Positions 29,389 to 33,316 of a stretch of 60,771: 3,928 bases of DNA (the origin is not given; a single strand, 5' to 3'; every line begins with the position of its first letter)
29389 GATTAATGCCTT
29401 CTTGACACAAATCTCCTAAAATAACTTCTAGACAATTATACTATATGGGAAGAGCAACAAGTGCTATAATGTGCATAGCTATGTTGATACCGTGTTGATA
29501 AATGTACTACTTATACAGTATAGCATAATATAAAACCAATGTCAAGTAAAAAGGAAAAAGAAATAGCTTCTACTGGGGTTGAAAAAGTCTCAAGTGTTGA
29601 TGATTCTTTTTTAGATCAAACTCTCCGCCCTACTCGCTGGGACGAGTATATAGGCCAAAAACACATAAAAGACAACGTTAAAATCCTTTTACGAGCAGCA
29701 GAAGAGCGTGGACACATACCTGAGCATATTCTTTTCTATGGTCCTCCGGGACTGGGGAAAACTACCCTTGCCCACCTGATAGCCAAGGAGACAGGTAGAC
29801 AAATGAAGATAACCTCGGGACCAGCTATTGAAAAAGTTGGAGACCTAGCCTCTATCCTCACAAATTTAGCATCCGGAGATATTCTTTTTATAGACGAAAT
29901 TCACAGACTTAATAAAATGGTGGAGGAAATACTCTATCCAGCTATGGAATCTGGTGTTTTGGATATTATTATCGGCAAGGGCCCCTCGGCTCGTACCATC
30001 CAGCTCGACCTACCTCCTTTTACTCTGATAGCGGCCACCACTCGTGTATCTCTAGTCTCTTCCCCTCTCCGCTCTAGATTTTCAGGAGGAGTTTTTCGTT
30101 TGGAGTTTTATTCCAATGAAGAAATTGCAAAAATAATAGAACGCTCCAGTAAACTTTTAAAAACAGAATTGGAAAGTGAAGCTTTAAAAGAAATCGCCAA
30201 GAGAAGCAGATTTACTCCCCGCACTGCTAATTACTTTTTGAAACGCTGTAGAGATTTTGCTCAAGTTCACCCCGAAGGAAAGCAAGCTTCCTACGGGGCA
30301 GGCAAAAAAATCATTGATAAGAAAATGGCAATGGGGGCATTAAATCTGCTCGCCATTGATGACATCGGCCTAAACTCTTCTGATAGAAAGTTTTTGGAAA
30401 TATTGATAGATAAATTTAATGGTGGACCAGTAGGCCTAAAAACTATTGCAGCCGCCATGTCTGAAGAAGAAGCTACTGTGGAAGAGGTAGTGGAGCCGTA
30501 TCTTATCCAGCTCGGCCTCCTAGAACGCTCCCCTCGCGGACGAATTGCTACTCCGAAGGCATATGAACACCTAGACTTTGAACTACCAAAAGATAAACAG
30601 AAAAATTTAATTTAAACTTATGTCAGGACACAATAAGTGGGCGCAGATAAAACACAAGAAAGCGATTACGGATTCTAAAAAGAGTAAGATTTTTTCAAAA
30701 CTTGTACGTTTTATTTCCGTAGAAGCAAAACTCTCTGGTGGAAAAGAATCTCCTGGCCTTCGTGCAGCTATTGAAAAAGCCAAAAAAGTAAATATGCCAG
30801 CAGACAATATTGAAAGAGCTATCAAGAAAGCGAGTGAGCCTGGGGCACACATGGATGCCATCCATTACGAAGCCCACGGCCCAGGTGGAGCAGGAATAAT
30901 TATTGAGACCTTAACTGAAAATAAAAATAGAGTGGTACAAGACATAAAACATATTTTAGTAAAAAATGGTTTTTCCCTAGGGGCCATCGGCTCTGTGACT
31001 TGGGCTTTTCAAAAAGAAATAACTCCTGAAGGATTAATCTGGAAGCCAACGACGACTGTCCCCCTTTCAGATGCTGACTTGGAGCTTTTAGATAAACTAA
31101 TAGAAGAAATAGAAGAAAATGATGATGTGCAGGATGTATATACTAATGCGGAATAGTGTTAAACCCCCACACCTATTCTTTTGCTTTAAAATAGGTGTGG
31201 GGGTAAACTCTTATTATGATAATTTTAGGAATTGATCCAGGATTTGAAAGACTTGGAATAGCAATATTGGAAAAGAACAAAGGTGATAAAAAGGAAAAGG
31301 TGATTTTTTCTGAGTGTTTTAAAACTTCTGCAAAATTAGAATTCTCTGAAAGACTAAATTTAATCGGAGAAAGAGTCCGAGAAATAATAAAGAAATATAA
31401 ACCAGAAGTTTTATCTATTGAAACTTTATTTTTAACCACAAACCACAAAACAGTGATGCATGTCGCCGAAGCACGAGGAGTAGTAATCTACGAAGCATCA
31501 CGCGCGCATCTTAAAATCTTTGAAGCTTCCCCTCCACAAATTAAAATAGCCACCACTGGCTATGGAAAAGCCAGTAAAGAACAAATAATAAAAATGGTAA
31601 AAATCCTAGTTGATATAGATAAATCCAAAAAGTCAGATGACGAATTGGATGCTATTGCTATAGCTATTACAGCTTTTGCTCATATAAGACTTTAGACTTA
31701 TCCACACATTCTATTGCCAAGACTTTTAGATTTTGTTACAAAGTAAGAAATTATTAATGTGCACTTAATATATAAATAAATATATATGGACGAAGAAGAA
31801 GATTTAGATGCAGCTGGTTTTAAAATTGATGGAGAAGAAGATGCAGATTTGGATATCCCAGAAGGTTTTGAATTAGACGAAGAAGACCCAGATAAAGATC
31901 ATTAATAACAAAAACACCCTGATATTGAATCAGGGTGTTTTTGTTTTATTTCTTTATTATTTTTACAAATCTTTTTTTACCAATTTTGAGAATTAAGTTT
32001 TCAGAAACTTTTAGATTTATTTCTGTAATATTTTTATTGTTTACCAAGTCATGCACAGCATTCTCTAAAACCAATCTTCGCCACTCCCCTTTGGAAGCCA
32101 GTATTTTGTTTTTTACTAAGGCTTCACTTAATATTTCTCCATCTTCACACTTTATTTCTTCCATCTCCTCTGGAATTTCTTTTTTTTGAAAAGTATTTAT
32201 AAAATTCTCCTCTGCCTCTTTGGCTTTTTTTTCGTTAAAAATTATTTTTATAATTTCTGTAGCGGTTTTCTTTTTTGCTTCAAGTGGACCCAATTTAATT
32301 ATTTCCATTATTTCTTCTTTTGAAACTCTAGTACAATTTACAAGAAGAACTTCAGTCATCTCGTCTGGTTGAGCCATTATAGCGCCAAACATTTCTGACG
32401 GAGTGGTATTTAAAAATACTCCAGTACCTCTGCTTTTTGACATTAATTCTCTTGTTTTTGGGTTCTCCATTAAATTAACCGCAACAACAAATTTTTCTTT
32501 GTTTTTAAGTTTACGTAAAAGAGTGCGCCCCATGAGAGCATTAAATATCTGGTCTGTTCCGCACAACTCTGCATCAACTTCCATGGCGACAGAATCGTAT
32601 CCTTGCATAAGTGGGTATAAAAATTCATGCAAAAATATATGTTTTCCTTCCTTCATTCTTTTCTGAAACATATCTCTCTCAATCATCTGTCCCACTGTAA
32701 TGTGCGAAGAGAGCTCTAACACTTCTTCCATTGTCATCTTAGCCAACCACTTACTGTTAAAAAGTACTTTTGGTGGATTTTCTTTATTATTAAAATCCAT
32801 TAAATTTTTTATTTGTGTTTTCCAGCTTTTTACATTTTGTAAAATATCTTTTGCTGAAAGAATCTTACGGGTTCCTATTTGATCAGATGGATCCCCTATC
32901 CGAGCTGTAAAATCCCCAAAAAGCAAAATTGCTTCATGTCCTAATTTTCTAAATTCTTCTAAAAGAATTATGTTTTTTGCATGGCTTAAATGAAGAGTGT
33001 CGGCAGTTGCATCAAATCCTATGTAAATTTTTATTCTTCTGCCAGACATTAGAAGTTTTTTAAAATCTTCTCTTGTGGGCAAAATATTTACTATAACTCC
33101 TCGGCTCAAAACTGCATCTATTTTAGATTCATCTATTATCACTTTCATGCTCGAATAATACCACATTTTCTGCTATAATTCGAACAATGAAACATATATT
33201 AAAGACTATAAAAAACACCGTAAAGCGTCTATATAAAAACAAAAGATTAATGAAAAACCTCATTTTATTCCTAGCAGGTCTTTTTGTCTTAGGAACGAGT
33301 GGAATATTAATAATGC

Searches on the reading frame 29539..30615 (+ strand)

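Call 54: search_protein_families(library=pfam, proteins=[window:29539-30615:+], max_evalue=0.001)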
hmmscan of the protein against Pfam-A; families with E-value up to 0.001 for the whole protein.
window:29539-30615:+ (358 aa): 14 families
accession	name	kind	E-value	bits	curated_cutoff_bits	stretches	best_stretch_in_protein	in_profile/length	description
PF05496.18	RuvB_N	-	5.8e-70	234.6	27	1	29-182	1-154/159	Holliday junction DNA helicase RuvB P-loop domain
PF05491.19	RuvB_C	-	7.7e-26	90.3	24.7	1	276-345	2-71/72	RuvB C-terminal winged helix domain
PF17864.7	AAA_lid_4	-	2e-20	72.7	27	1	191-274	1-74/74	RuvB AAA lid domain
PF00004.35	AAA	-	2.4e-19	70.5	21.2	1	64-182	1-124/131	ATPase family associated with various cellular activities (AAA)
PF07728.20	AAA_5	-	5.5e-10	39.8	22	1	63-181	1-139/139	AAA domain (dynein-related subfamily)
PF01078.27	Mg_chelatase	-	4.1e-05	23.5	20.3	0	59-81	23-42/207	Magnesium chelatase, subunit ChlI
PF00931.28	NB-ARC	-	4.9e-05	23.1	23.5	0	54-84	15-41/248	NB-ARC domain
PF06068.19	TIP49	-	5e-05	23.1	23.8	0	29-92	17-81/347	TIP49 P-loop domain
PF00910.28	RNA_helicase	-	6e-05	23.9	21.5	1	64-127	1-64/105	RNA helicase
PF00158.32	Sigma54_activat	-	0.00012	22.3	20.2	0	109-169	90-143/168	Sigma-54 interaction domain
PF13173.12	AAA_14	-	0.00026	21.5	27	0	64-138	5-88/129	AAA domain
PF14532.12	Sigma54_activ_2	-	0.00027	21.6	25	1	64-132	24-89/138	Sigma-54 interaction domain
PF13191.12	AAA_16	-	0.00035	21.5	32.6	0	51-88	13-51/167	AAA ATPase domain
PF00493.29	MCM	-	0.00087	18.9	23.3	0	56-143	54-152/224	MCM P-loop domain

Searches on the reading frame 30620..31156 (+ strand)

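Call 54: search_protein_families(library=pfam, proteins=[window:30620-31156:+], max_evalue=0.001)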
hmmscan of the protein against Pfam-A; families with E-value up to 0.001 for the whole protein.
window:30620-31156:+ (178 aa): 2 families
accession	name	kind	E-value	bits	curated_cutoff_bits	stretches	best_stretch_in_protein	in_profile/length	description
PF01709.26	Transcrip_reg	-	7.8e-28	97.6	27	2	79-132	2-55/160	TACO1/YebC second and third domain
PF20772.2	TACO1_YebC_N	-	2.5e-24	86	36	1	5-72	1-71/73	TACO1/YebC protein N-terminal domain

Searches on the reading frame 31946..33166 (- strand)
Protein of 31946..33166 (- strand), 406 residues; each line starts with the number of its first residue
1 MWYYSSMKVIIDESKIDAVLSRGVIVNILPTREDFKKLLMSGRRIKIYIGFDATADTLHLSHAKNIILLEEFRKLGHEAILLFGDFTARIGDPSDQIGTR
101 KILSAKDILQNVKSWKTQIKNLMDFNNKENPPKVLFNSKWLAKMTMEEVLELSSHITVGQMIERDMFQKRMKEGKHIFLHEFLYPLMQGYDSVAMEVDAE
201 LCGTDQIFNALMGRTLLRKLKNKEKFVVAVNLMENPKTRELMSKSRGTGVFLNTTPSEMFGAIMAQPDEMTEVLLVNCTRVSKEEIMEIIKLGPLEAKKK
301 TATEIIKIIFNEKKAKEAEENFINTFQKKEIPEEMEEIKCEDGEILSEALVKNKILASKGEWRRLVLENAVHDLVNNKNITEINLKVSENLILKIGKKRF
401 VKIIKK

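Call 54: search_protein_families(library=pfam, proteins=[window:31946-33166:-], max_evalue=0.001)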
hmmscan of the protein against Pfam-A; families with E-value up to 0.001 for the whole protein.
window:31946-33166:- (406 aa): 3 families
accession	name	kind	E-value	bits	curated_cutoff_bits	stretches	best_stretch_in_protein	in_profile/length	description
PF00579.31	tRNA-synt_1b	-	2.8e-54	184.9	21.1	1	42-327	3-292/292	tRNA synthetases class I (W and Y)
PF09188.15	DUF1951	-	0.00021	21.6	24.4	0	105-185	26-108/137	Domain of unknown function (DUF1951)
PF22421.1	SYY_C-terminal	-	0.00059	20.1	27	1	333-400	7-80/83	Tyrosine--tRNA ligase SYY-like C-terminal domain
